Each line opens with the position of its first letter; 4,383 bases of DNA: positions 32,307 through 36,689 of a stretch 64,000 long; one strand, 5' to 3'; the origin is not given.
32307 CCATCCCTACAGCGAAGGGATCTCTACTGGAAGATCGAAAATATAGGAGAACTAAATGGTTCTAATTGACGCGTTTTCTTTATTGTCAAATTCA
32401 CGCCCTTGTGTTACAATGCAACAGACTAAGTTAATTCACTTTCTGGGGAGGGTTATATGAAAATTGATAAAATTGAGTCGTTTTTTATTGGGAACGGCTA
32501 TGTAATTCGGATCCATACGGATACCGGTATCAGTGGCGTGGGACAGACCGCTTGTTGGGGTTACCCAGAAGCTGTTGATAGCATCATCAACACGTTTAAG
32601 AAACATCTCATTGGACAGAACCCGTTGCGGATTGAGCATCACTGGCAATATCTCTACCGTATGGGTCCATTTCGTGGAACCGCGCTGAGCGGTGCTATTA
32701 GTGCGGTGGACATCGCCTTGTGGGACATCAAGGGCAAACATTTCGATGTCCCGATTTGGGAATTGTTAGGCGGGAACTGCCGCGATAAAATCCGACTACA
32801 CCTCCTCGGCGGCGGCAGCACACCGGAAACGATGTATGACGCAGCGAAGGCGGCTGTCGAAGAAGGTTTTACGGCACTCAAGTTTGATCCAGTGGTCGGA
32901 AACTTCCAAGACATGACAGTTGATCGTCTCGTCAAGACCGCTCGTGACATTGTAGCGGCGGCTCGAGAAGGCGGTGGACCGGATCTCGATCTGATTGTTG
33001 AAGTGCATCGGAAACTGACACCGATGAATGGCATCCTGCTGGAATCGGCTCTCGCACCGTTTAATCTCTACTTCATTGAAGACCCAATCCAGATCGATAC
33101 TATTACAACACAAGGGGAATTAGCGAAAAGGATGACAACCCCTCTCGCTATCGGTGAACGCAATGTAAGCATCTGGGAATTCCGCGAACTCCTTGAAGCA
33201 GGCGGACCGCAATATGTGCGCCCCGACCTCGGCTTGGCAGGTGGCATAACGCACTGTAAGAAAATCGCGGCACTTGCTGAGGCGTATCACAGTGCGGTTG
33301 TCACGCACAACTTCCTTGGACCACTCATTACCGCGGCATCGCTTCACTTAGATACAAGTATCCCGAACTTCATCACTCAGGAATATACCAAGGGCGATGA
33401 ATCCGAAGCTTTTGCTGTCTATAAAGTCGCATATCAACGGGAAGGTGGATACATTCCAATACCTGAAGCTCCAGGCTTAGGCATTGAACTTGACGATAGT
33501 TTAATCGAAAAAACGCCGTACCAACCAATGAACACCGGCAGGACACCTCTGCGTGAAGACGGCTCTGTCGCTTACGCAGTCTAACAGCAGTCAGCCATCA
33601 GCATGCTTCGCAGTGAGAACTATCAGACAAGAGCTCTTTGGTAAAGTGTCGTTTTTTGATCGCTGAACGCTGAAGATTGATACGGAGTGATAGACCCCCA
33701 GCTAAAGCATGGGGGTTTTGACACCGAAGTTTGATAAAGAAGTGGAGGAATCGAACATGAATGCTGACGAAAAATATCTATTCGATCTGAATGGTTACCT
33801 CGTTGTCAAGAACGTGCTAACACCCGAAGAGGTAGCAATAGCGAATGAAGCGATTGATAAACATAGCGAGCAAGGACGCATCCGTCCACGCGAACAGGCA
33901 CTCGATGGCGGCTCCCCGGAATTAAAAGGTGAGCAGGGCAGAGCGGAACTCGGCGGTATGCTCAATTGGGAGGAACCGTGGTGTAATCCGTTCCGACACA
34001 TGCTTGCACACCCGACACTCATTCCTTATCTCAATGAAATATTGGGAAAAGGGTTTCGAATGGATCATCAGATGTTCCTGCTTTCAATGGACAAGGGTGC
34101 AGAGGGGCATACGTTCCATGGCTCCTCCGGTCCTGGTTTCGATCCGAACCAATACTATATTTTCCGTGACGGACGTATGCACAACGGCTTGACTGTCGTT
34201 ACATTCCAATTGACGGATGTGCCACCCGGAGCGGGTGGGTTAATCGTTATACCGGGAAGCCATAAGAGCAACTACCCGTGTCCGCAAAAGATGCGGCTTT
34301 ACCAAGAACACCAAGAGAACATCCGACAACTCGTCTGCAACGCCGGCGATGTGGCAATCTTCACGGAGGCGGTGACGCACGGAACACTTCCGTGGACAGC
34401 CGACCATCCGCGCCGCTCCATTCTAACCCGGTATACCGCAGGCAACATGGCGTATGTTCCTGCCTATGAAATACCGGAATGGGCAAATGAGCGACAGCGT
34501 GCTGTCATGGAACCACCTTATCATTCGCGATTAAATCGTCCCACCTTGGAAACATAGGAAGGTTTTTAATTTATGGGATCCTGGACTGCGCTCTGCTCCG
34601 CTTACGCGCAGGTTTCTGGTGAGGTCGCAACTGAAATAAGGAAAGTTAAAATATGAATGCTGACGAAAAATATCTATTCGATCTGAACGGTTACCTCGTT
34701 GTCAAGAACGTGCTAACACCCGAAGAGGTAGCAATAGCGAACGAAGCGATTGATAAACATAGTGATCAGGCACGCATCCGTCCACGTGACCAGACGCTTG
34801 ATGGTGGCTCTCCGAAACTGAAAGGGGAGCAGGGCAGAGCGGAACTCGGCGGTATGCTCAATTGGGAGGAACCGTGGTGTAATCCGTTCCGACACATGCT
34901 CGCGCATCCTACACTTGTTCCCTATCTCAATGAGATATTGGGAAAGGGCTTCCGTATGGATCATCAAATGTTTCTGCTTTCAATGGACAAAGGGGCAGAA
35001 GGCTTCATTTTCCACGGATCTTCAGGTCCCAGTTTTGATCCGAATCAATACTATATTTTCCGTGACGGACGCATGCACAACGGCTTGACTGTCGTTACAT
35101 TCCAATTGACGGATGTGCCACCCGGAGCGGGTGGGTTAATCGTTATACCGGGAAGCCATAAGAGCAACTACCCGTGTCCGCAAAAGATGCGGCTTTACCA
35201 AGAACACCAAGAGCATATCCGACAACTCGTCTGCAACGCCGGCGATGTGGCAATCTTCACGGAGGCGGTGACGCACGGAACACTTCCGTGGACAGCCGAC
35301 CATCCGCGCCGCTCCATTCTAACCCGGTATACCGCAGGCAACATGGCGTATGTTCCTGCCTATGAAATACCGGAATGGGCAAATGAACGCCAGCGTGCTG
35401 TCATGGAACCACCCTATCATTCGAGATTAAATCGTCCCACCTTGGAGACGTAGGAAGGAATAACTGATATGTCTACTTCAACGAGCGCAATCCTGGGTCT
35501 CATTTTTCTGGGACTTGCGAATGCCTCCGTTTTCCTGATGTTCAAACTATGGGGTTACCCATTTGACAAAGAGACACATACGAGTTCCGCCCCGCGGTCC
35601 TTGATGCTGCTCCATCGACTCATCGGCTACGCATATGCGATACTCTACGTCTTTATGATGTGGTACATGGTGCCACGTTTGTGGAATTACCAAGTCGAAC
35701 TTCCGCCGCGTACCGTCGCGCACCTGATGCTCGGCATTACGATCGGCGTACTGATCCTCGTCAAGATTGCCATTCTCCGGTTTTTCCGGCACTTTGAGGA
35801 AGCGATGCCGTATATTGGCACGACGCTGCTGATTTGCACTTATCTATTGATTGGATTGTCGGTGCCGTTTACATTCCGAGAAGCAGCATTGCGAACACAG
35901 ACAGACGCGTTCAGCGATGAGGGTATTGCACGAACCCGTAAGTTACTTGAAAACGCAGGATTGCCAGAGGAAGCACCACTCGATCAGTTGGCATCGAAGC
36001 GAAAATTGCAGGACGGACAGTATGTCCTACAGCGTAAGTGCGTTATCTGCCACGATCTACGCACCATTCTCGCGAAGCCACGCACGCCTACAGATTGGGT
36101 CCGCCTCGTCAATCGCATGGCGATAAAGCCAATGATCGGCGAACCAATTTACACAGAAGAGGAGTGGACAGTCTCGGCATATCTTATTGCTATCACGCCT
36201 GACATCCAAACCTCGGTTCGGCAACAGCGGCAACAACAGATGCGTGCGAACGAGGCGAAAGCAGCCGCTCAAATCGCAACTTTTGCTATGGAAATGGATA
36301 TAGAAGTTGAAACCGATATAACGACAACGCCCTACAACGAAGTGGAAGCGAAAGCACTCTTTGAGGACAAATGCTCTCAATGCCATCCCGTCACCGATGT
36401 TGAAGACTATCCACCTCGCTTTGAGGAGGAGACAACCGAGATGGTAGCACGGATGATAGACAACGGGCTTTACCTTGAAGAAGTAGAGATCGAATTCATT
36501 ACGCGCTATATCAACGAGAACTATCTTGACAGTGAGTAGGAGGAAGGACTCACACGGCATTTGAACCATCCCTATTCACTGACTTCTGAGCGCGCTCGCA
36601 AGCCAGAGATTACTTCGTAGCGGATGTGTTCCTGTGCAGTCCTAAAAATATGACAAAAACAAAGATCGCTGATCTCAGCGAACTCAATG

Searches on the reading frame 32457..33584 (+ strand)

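Call 79: search_protein_families(library=pfam, proteins=[window:32457-33584:+], max_evalue=0.00001)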
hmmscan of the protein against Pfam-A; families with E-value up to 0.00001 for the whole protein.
window:32457-33584:+ (375 aa): 2 families
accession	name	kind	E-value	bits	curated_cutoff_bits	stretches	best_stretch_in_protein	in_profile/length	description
PF13378.12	MR_MLE_C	-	5.3e-51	173.9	29.4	1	127-347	3-217/219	Enolase C-terminal domain-like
PF02746.21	MR_MLE_N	-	6.1e-18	65.6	22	1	16-105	30-117/117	Mandelate racemase / muconate lactonizing enzyme, N-terminal domain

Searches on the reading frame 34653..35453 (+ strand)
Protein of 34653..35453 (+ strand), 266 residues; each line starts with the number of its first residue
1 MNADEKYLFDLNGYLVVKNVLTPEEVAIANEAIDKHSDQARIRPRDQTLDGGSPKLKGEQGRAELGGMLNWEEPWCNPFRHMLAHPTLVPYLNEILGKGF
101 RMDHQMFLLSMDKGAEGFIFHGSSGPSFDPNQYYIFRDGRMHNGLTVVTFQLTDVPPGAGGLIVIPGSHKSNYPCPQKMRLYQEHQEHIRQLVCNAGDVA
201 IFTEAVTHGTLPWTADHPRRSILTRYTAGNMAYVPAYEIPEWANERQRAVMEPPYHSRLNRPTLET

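Call 80: search_protein_families(library=pfam, proteins=[window:34653-35453:+], max_evalue=0.00001)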
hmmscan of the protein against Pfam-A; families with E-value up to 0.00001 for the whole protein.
window:34653-35453:+ (266 aa): 1 family
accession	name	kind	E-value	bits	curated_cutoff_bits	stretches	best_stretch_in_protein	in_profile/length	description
PF05721.19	PhyH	-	5.9e-18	66.4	22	1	9-220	1-212/213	Phytanoyl-CoA dioxygenase (PhyH)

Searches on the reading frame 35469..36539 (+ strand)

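Call 80: search_protein_families(library=pfam, proteins=[window:35469-36539:+], max_evalue=0.00001)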
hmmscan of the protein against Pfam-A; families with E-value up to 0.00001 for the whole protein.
window:35469-36539:+ (356 aa): 1 family
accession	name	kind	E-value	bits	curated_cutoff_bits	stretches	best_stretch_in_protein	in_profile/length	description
PF13442.11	Cytochrome_CBB3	-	3.9e-06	27.5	27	0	180-267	3-65/68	Cytochrome C oxidase, cbb3-type, subunit III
